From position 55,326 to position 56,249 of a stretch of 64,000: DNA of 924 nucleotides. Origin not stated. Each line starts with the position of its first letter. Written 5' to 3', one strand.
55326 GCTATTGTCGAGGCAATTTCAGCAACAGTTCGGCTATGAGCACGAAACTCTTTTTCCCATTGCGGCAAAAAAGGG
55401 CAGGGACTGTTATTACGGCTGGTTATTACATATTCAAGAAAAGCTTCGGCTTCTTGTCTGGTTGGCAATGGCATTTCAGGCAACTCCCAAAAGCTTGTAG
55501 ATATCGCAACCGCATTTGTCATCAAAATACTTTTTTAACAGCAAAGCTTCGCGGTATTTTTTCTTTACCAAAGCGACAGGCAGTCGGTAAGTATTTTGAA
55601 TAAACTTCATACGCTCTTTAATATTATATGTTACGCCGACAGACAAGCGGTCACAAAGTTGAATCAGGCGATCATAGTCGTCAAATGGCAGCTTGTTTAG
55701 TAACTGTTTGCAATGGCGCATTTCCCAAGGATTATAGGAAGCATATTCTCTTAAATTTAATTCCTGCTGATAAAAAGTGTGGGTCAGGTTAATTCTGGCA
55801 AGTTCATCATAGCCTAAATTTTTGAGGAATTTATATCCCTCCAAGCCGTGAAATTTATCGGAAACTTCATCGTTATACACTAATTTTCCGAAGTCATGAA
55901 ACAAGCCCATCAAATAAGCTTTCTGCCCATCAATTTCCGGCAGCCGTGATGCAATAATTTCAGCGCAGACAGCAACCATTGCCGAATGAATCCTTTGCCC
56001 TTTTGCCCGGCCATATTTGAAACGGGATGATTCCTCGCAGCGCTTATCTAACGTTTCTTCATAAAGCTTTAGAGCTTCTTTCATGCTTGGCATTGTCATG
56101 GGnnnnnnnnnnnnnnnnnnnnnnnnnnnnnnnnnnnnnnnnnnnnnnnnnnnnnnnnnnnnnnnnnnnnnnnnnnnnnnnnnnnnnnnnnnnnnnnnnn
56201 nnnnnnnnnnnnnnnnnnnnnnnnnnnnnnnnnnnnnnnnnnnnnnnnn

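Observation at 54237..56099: Three tandem HD-domain paralogs inserted into the conserved mnmG–rsmG block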

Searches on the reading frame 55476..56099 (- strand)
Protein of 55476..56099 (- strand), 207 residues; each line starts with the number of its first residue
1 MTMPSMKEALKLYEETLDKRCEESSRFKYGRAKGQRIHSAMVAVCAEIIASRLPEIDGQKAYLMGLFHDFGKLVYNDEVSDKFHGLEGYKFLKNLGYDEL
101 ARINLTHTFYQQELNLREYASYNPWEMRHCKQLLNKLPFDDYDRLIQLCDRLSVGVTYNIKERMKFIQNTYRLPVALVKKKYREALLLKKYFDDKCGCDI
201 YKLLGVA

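Call 3: search_protein_families(library=pfam, proteins=[window:55476-56099:-], max_evalue=1)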
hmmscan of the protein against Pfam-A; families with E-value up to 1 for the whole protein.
window:55476-56099:- (207 aa): 2 families
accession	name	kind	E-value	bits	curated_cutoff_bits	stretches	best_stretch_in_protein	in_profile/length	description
PF01966.28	HD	-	9.8e-12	45.6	22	1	37-153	3-114/116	HD domain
PF08668.18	HDOD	-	3.2e-07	30.5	22.9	1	36-86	96-146/196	HDOD domain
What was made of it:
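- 55476..56099 (-): HD_C: first HD-domain phosphohydrolase gene (207 aa), orthogroup C. It is the most conserved of the three. Pfam HD E 9.8e-12 (call 3).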

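Call 4: search_protein_families(library=ncbifam, proteins=[window:55476-56099:-], max_evalue=1)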
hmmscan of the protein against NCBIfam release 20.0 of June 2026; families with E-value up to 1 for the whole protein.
window:55476-56099:- (207 aa): 11 families
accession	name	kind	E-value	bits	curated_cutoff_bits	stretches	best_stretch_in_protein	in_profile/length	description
TIGR00277.1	HDIG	domain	8.3e-06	25.6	27.6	1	37-99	7-72/84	HDIG domain-containing metalloprotein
NF045665.1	NTPtran_DVU1551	equivalog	0.00012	21.2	315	1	21-110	204-290/359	DVU_1551 family NTP transferase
TIGR03319.1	RNase_Y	equivalog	0.00082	18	454.35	1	27-95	320-387/514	ribonuclease Y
NF005519.0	PRK07152.1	equivalog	0.0041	16.1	315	1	35-80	197-241/361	nicotinate-nucleotide adenylyltransferase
NF009347.0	PRK12705.1-4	equivalog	0.0041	15.8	579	1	26-98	274-345/473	hypothetical protein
TIGR02578.2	cas_TM1811_Csm1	equivalog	0.0073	15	170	1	60-156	3-79/753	type III-A CRISPR-associated protein Cas10/Csm1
TIGR00295.1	TIGR00295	hypoth_equivalog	0.029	14.1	172.35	1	38-105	17-85/164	TIGR00295 family protein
TIGR01596.1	cas3_HD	equivalog_domain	0.047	13.8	43.45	1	38-73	4-45/178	CRISPR-associated endonuclease Cas3''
TIGR00595.1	priA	equivalog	0.067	11.7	230.35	1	106-190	397-476/509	replication restart helicase PriA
NF004066.1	PRK05580.1-3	equivalog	0.068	11.4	813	1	107-196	673-757/788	primosomal protein N'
TIGR00488.1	TIGR00488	equivalog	0.1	12.5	70.15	1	38-79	12-52/173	bis(5'-nucleosyl)-tetraphosphatase (symmetrical) YqeK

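Call 6: find_homologous_proteins(query=window:55476-56096:-)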
Query window:55476-56096:- (206 aa): 28 proteins with E <= 0.001 among 255 candidates.
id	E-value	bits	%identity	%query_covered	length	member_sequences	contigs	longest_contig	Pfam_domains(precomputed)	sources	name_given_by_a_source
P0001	5.8e-134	462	99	100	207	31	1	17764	PF08668.19,PF01966.29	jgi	-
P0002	2.0e-120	418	86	100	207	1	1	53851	PF08668.19,PF01966.29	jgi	-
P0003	4.0e-119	414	87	100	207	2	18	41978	PF08668.19,PF01966.29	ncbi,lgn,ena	-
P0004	2.3e-105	369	78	100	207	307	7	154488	PF08668.19,PF01966.29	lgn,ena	-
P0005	2.7e-103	362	77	100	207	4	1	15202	PF08668.19,PF01966.29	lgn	-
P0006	3.1e-103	362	75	100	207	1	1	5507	PF08668.19,PF01966.29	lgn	-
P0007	4.6e-102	358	75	100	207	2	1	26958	PF08668.19,PF01966.29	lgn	-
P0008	8.3e-102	357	75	100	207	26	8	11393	PF08668.19,PF01966.29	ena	-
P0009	5.6e-101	354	74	100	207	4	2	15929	PF08668.19,PF01966.29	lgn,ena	-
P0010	8.4e-100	351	75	100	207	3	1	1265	PF08668.19,PF01966.29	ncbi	-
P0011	1.3e-84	301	64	99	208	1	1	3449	PF08668.19,PF01966.29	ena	-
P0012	2.6e-84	300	64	100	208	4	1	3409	PF08668.19,PF01966.29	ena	-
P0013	3.6e-64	234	55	100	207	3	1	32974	PF01966.29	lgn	-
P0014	1.0e-63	233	53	100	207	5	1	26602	PF01966.29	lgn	-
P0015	3.1e-63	231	54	99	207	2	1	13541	PF08668.19,PF01966.29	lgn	-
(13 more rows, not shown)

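Call 22: predict_structure(alignment_id=A2)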
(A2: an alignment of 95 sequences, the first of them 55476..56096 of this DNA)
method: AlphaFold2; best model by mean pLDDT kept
length: 206 residues; sequences in the alignment: 95
mean_pLDDT: 96.1   pTM: 0.92
mean pLDDT of the five models: 96.1, 95.8, 95.7, 95.6, 93.5
residues with pLDDT >= 90: 193; 70-90: 13; 50-70: 0; < 50: 0
segments of 3 or more residues with pLDDT < 50: none
pLDDT, mean of each block of 10 residues (from residue 1): 96 98 95 98 98 98 98 93 97 98 96 90 96 95 98 96 94 94 98 98 92
secondary structure, 60 per line:
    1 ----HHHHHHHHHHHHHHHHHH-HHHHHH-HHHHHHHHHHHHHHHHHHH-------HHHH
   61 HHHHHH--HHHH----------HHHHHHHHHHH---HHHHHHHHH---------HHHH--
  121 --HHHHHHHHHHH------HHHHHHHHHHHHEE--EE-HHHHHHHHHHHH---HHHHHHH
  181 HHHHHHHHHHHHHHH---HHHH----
elements in order: H5-22 H24-29 H31-49 H57-66 H69-72 H83-93 H97-105 H115-118 H123-133 H140-151 H159-170 H174-195 H199-202

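Call 24: search_protein_representatives(alignment_id=A2)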
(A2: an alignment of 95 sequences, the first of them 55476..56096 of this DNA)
Query: 95 sequences, 207 profile positions. Proteins with E-value up to 0.001 (for the whole library): 2286; up to 1e-10: 692; up to 1e-30: 213. The best 150 are listed.
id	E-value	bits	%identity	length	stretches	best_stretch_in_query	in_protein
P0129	3.5e-144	493.9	-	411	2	3-205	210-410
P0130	4.2e-132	454.4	-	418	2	2-206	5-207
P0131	4.0e-78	278.1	-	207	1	3-206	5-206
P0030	9.3e-78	276.9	-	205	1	1-206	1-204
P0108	1.1e-77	276.7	-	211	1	2-206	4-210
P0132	7.8e-77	273.9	-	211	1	2-206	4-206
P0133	5.1e-76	271.2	-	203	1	1-205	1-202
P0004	1.2e-75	270.1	-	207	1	1-205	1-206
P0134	8.6e-74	263.9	-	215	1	4-206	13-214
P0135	1.6e-71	256.5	-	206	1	1-206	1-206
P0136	1.6e-71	256.5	-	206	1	2-206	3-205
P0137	3.4e-70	252.2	-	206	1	1-205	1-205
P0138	7.7e-70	251.0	-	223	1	2-206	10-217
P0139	1.6e-67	243.5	-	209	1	2-206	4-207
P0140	2.2e-65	236.5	-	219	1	3-206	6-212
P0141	4.2e-64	232.3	-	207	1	1-206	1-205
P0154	7.6e-54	198.8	-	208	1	1-206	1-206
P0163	2.2e-48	181.0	-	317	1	12-203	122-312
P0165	1.0e-47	178.7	-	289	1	27-204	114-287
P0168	4.1e-46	173.6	-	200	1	27-205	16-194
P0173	2.1e-45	171.2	-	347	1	33-202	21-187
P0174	2.7e-45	170.9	-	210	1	29-203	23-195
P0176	4.5e-44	166.9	-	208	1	29-203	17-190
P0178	1.2e-43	165.5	-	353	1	16-206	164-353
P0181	1.8e-43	164.9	-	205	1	33-203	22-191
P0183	2.8e-43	164.3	-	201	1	26-203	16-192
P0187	2.1e-42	161.4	-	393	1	30-203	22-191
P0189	2.3e-42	161.3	-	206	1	34-203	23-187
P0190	2.7e-42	161.1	-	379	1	32-197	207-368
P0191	2.8e-42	161.0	-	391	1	3-204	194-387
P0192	3.0e-42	160.9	-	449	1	35-202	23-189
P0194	4.1e-42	160.5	-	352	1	34-203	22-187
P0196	4.8e-42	160.2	-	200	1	29-204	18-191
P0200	1.5e-41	158.6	-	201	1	35-203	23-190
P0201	1.8e-41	158.4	-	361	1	28-196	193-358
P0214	7.9e-40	153.0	-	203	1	35-204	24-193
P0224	4.3e-39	150.6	-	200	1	28-203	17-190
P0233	2.1e-38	148.4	-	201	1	33-204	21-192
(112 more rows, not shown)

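Call 25: search_protein_families(library=pfam, proteins=[P0163, P0165, P0173, P0178, P0187, P0190, P0191, P0192, P0194, P0201], max_evalue=0.001)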
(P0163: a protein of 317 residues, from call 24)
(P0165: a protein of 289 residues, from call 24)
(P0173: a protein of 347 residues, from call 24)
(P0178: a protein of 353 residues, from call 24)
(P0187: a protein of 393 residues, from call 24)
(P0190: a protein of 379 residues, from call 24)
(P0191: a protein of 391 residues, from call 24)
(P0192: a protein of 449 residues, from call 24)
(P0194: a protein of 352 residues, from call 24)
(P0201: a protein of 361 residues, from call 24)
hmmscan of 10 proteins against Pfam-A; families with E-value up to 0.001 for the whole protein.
P0163 (317 aa): 4 families
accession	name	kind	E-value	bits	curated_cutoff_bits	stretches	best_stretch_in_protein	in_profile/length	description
PF09346.15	SMI1_KNR4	-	7.7e-11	43.1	25.4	1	17-114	9-121/125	SMI1 / KNR4 family (SUKH-1)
PF01966.28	HD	-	2.9e-10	40.9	22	1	150-263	3-114/116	HD domain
PF08668.18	HDOD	-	5.5e-05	23.2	22.9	1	146-184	93-132/196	HDOD domain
PF14568.11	SUKH_6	-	7.7e-05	23.6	27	1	22-88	11-87/119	SMI1-KNR4 cell-wall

P0165 (289 aa): 2 families
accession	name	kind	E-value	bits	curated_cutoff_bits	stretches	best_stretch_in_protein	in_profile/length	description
PF01966.28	HD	-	4.2e-10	40.4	22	1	123-236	2-113/116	HD domain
PF08668.18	HDOD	-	9.9e-08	32.1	22.9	1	116-168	89-142/196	HDOD domain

P0173 (347 aa): 5 families
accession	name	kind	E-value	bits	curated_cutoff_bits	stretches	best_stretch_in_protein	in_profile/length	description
PF13302.13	Acetyltransf_3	-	2.6e-12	48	25.4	1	216-327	20-137/138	Acetyltransferase (GNAT) domain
PF01966.28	HD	-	7.3e-09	36.4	22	1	25-138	3-113/116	HD domain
PF08668.18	HDOD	-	6.6e-06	26.2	22.9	1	25-60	97-132/196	HDOD domain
PF00583.31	Acetyltransf_1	-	1.1e-05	26.1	20.7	1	226-327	17-116/116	Acetyltransferase (GNAT) family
PF13420.13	Acetyltransf_4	-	0.00048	20.6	24.3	1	222-339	29-146/155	Acetyltransferase (GNAT) domain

P0178 (353 aa): 3 families
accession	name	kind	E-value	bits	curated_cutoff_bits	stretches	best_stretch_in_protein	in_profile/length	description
PF13472.12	Lipase_GDSL_2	-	1e-11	46.1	32.9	1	17-147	32-178/178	GDSL-like Lipase/Acylhydrolase family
PF08668.18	HDOD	-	7e-07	29.4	22.9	1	184-232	96-145/196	HDOD domain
PF01966.28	HD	-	1.4e-05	25.8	22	1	184-284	2-99/116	HD domain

P0187 (393 aa): 4 families
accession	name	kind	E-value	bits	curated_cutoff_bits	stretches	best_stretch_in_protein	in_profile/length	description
PF13302.13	Acetyltransf_3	-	1.6e-11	45.5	25.4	1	224-370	4-136/138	Acetyltransferase (GNAT) domain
PF01966.28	HD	-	1.5e-10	41.8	22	1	29-141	3-113/116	HD domain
PF00583.31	Acetyltransf_1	-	3.9e-09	37.2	20.7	1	263-364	19-109/116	Acetyltransferase (GNAT) family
PF08668.18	HDOD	-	9.5e-07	28.9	22.9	1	28-63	96-132/196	HDOD domain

P0190 (379 aa): 3 families
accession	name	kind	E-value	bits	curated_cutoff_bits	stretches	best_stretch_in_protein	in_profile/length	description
PF01966.28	HD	-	1.9e-08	35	22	1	212-325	3-114/116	HD domain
PF06941.18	NT5C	-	4.8e-08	33.5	24.8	1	3-182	4-174/180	5' nucleotidase, deoxy (Pyrimidine), cytosolic type C protein (NT5C)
PF08668.18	HDOD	-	6.2e-07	29.5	22.9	1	212-255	97-141/196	HDOD domain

P0191 (391 aa): 2 families
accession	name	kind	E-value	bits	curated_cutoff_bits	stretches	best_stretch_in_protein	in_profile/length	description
PF01966.28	HD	-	1.1e-09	39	22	1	222-336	2-113/116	HD domain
PF08668.18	HDOD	-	5.8e-06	26.4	22.9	1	212-258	87-132/196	HDOD domain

P0192 (449 aa): 3 families
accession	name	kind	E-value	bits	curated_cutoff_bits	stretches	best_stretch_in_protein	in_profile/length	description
PF03575.23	Peptidase_S51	-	5.5e-09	36.4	23.9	1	253-416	43-202/206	Peptidase family S51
PF01966.28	HD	-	8.1e-09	36.2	22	1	25-138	3-114/116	HD domain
PF08668.18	HDOD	-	3.9e-05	23.7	22.9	1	24-59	96-132/196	HDOD domain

P0194 (352 aa): 2 families
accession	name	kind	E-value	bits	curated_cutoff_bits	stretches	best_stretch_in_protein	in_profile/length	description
PF01966.28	HD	-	1.3e-15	58.1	22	2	25-137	3-113/116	HD domain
PF08668.18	HDOD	-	4.2e-07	30.1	22.9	1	25-69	97-142/196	HDOD domain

P0201 (361 aa): 3 families
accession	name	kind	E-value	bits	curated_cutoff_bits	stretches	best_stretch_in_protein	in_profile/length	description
PF00293.34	NUDIX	-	2.1e-12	47.6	21.1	1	27-145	4-118/134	NUDIX domain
PF01966.28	HD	-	6.1e-10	39.9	22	1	201-315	2-113/116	HD domain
PF08668.18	HDOD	-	1.5e-07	31.5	22.9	1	199-237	94-132/196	HDOD domain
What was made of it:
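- Other fusion partners (GNAT, SUKH-1, GDSL, peptidase S51; call 25) do not point to nucleotides. The fusion partners are hydrolases (call 25).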

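Call 26: fold_search(model_id=the predicted structure, library=pdb)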
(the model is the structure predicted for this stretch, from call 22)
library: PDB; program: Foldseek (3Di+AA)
matches with E <= 10: 186; with E <= 0.001: 0
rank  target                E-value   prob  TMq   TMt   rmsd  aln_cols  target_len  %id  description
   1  4s1c_A                2.4e-02  1.00  0.42  0.41   8.9       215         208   14  Crystal Structure of L. monocytogenes phosphodiesterase PgpH HD domain (released 2015-02-11)
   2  9qzk_A                2.8e-02  0.85  0.25  0.13  15.0       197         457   16  SadB of Pseudomonas aeruginosa (released 2025-05-28)
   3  4s1b_A                3.2e-02  0.99  0.40  0.39   9.9       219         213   14  Crystal Structure of L. monocytogenes phosphodiesterase PgpH HD domain in complex with Cyclic-di-AMP (released 2015-02-11)
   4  4s1c_D                3.3e-02  0.99  0.42  0.41   8.8       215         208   14  Crystal Structure of L. monocytogenes phosphodiesterase PgpH HD domain (released 2015-02-11)
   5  3hc1                  4.8e-02  0.99  0.41  0.30   8.1       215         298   15  Crystal structure of HDOD domain protein with unknown function (NP_953345.1) from GEOBACTER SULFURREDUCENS at 1.90 A res (released 2009-06-02)
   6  4s1b_D                6.1e-02  0.97  0.38  0.37  11.1       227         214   14  Crystal Structure of L. monocytogenes phosphodiesterase PgpH HD domain in complex with Cyclic-di-AMP (released 2015-02-11)
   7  2pq7                  7.7e-02  0.99  0.45  0.52   9.8       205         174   17  Crystal structure of predicted HD superfamily hydrolase (104161995) from uncultured Thermotogales bacterium at 1.45 A re (released 2007-05-15)
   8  6dkd_A                1.8e-01  0.87  0.40  0.37  10.8       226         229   13  Yeast Ddi2 Cyanamide Hydratase (released 2019-05-08)
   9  6dka_A                2.0e-01  0.75  0.36  0.33  12.6       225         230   14  Yeast Ddi2 Cyanamide Hydratase (released 2019-05-08)
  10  8wmy_A                2.2e-01  0.69  0.34  0.35  10.6       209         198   17  Crystal structure of YqeK in complex with MG and ADP. (released 2023-10-25)
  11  6dkd_B                2.4e-01  0.72  0.36  0.33  10.7       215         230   12  Yeast Ddi2 Cyanamide Hydratase (released 2019-05-08)
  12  8wmy_B                2.5e-01  0.66  0.33  0.34  10.8       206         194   17  Crystal structure of YqeK in complex with MG and ADP. (released 2023-10-25)
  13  6dka_E                2.5e-01  0.66  0.34  0.31  12.5       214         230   12  Yeast Ddi2 Cyanamide Hydratase (released 2019-05-08)
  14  6dka_H                2.7e-01  0.54  0.33  0.31  11.8       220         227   13  Yeast Ddi2 Cyanamide Hydratase (released 2019-05-08)
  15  6dk9_A                2.8e-01  0.80  0.40  0.37  10.9       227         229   12  Yeast Ddi2 Cyanamide Hydratase (released 2019-05-08)
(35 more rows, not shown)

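Call 28: list_cluster_members(proteins=[P0131, P0135, P0141, P0154, P0168, P0176, P0181, P0189, P0196, P0201])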
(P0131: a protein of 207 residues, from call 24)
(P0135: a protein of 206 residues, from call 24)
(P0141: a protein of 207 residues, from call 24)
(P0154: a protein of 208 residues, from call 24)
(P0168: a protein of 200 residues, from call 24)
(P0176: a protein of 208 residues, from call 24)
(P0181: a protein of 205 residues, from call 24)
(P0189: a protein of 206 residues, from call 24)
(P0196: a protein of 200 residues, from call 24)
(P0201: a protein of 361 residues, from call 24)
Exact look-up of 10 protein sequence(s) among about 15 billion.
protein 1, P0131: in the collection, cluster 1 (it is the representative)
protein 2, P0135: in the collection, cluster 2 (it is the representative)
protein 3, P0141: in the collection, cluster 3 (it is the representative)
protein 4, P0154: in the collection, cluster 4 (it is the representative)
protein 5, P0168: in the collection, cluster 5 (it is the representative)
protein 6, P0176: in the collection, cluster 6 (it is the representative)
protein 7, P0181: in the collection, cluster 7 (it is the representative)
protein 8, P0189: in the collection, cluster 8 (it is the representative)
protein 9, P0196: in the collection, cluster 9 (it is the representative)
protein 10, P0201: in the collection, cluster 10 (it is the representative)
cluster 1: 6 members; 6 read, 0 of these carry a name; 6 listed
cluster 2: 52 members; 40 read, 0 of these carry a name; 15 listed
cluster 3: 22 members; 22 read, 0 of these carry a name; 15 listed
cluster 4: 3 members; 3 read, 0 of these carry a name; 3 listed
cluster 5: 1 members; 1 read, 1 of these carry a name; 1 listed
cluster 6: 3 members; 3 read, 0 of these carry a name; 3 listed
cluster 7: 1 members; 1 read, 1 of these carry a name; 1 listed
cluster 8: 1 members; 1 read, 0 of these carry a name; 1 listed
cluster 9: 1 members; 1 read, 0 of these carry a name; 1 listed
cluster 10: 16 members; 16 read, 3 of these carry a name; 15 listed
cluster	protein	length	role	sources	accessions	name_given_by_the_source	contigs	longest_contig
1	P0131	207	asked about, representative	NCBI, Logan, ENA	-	-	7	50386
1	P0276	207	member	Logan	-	-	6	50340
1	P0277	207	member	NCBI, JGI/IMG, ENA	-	-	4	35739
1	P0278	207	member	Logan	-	-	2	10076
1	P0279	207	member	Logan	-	-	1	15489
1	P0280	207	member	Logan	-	-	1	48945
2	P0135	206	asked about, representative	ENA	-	-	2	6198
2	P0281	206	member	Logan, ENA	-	-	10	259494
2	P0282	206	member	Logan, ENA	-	-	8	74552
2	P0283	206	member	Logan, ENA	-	-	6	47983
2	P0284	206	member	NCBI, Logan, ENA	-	-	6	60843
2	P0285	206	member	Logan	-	-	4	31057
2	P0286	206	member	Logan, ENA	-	-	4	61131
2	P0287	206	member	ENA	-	-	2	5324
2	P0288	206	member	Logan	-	-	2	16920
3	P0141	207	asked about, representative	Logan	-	-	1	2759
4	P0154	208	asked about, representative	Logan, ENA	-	-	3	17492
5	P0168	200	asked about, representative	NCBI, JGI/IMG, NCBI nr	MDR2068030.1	MAG: HD domain-containing protein [Holosporaceae bacterium] | putative nucleotidyltransferase with HDIG domain | HD domain-containing protein [Holosporaceae bacterium]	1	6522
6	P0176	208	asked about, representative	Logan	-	-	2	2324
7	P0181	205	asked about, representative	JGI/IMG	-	hypothetical protein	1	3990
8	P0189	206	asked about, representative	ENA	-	-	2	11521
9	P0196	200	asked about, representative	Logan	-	-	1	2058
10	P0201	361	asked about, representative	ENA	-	-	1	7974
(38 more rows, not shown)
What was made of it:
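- Tried and rejected: Protein names: names for cluster members were uninformative (call 28).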

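Call 31: search_solved_structures(query=A2, max_evalue=1, show_alignments=3)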
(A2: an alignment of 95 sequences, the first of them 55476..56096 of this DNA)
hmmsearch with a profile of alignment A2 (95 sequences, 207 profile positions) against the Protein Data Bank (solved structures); distinct sequences matched with E-value up to 1: 14.
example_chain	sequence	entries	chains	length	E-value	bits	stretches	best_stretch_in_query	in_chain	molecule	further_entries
3hc1_A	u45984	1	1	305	1.6e-07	34.4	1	32-73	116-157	uncharacterized HDOD domain protein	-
8jja_A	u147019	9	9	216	4.1e-06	29.8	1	27-77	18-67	bis(5'-nucleosyl)-tetraphosphatase (symmetrical)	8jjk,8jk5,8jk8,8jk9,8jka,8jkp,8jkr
3ccg_A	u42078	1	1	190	0.0016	21.3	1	33-89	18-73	HD superfamily hydrolase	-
2pq7_A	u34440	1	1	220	0.0026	20.6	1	35-90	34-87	Predicted HD superfamily hydrolase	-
8zns_A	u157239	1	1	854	0.0055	19.6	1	27-89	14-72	CRISPR-associated endonuclease Cas3-HD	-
2ogi_A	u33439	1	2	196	0.0071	19.2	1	26-76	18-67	Hypothetical protein SAG1661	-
8g9u_P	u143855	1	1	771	0.0074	19.1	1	28-89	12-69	Cas3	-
8wmy_A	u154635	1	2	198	0.021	17.7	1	25-74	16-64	bis(5'-nucleosyl)-tetraphosphatase (symmetrical)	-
2hek_A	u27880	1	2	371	0.046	16.6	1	31-72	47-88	Hypothetical protein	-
2o08_A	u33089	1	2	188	0.12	15.2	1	27-78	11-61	BH1327 protein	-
9h3f_A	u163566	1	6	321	0.19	14.6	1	28-74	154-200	3'-5' exoribonuclease YhaM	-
1xx7_A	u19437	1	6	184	0.45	13.3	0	33-74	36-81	oxetanocin-like protein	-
2dqb_A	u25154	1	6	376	0.88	12.4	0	34-72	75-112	Deoxyguanosinetriphosphate triphosphohydrolase, putative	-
6b7o_A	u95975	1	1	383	0.96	12.2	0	41-114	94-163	SdeD (lpg2509) H67A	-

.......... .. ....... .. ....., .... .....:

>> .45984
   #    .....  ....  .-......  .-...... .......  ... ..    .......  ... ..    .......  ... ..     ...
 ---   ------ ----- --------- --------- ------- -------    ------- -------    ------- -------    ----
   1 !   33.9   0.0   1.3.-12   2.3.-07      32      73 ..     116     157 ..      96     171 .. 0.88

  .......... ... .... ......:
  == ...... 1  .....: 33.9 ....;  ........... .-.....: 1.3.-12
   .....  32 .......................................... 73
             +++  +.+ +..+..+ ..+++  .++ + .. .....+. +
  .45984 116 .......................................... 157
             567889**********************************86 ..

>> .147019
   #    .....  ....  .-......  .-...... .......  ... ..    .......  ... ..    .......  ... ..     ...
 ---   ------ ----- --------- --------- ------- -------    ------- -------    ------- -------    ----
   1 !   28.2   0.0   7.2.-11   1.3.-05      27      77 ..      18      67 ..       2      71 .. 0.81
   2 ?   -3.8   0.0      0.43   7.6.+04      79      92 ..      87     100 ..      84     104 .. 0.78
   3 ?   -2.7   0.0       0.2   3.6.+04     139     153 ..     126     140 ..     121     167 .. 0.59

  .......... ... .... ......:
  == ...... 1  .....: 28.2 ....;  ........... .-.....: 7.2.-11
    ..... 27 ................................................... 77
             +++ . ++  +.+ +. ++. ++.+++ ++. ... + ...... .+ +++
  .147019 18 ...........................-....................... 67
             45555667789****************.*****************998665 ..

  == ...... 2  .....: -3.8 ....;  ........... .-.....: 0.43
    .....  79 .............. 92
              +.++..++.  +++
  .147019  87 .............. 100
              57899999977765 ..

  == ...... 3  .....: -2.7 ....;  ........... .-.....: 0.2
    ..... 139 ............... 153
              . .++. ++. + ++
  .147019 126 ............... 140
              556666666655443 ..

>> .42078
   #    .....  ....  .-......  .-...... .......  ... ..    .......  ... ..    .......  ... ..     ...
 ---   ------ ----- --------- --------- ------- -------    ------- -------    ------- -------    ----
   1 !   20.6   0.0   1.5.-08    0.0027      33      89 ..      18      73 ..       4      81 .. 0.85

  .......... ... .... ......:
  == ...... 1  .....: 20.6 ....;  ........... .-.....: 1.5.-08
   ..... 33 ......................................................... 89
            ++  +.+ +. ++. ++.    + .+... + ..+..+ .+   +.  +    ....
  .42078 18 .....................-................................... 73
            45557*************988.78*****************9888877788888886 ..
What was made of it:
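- Closest known: YqeK. Same: Best functionally characterised hit in profile-versus-PDB searches (E 4e-6; call 31).
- The best sequence-profile hits to solved structures are an HDOD protein (E 1.6e-7) and YqeK 8jja (E 4e-6) (call 31). The best solved-structure hit by sequence is an HDOD protein (call 31).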
